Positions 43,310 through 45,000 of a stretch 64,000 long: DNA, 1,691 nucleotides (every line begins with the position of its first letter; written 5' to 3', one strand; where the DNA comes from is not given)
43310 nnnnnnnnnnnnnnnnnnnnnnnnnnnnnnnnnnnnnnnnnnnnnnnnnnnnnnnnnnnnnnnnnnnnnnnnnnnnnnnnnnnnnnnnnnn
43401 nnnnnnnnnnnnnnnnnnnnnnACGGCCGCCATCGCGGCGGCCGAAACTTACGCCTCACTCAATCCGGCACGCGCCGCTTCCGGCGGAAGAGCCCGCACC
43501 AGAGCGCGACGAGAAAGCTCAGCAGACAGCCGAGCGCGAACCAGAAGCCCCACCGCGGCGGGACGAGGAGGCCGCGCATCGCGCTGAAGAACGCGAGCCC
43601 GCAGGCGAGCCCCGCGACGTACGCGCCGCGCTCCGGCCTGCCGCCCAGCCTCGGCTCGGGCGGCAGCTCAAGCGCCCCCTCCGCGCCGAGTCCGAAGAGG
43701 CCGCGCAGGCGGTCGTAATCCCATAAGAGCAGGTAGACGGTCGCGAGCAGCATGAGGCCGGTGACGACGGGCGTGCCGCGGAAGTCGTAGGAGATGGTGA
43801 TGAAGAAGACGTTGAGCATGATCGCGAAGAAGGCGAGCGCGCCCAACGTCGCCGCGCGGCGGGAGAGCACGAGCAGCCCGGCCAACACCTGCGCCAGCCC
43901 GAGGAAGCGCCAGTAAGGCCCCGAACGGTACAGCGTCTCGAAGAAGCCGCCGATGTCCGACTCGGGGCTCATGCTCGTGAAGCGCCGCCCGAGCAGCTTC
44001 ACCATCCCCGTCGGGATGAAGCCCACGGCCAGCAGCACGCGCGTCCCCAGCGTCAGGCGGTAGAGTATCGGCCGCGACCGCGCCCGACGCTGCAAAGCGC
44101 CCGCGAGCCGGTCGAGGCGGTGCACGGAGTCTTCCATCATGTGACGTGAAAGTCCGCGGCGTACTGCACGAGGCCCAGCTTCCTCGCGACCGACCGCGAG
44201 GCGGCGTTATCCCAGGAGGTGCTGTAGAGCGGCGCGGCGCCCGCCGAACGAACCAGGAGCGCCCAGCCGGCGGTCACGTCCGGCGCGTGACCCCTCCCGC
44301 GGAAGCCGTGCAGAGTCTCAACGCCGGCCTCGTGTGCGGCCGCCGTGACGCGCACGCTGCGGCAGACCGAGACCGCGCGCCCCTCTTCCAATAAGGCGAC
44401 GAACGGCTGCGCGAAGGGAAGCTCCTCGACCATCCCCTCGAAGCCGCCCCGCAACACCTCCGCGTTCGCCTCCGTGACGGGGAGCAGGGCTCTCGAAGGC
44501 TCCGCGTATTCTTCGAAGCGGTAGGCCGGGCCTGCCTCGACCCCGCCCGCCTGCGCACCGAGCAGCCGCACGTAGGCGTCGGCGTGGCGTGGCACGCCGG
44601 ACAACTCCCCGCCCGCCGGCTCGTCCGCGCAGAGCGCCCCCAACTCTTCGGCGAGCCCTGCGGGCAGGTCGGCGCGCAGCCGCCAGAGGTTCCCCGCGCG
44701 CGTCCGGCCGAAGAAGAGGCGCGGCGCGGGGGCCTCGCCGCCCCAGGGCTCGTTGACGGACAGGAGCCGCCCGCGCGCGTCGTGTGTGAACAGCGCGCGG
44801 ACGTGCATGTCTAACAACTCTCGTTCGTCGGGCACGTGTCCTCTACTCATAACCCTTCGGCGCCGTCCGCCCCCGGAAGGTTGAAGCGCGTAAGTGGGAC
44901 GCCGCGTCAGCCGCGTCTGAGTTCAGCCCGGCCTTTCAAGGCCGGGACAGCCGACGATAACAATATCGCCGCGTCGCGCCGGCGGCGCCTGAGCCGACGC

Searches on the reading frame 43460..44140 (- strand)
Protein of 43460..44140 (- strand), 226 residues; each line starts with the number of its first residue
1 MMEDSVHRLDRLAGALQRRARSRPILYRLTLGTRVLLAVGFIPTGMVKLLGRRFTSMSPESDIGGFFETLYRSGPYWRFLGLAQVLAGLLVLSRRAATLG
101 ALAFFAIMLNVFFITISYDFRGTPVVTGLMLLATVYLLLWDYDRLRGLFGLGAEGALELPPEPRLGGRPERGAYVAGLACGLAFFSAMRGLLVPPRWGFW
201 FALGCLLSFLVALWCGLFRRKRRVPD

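Call 59: search_protein_families(library=pfam, proteins=[window:43460-44140:-], max_evalue=0.001)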
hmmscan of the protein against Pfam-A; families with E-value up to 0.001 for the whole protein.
window:43460-44140:- (226 aa): 1 family
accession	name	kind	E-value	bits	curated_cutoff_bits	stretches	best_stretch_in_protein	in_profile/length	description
PF07291.16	MauE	-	0.00042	21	27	0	29-122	4-93/128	Methylamine utilisation protein MauE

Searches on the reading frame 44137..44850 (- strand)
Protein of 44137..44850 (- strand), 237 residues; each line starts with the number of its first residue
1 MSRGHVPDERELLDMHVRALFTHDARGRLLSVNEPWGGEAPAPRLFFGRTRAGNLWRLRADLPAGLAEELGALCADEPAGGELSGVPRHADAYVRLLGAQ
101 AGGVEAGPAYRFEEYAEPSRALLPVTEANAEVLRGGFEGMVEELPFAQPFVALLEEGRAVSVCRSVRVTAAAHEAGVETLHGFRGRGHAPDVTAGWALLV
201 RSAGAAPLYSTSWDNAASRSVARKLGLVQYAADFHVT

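Call 59: search_protein_families(library=pfam, proteins=[window:44137-44850:-], max_evalue=0.001)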
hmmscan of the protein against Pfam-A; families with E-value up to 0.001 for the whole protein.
window:44137-44850:- (237 aa): 1 family
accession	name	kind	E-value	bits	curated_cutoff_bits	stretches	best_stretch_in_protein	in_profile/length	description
PF12746.13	GNAT_acetyltran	-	3.5e-06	27.3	26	1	152-227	161-234/243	GNAT acetyltransferase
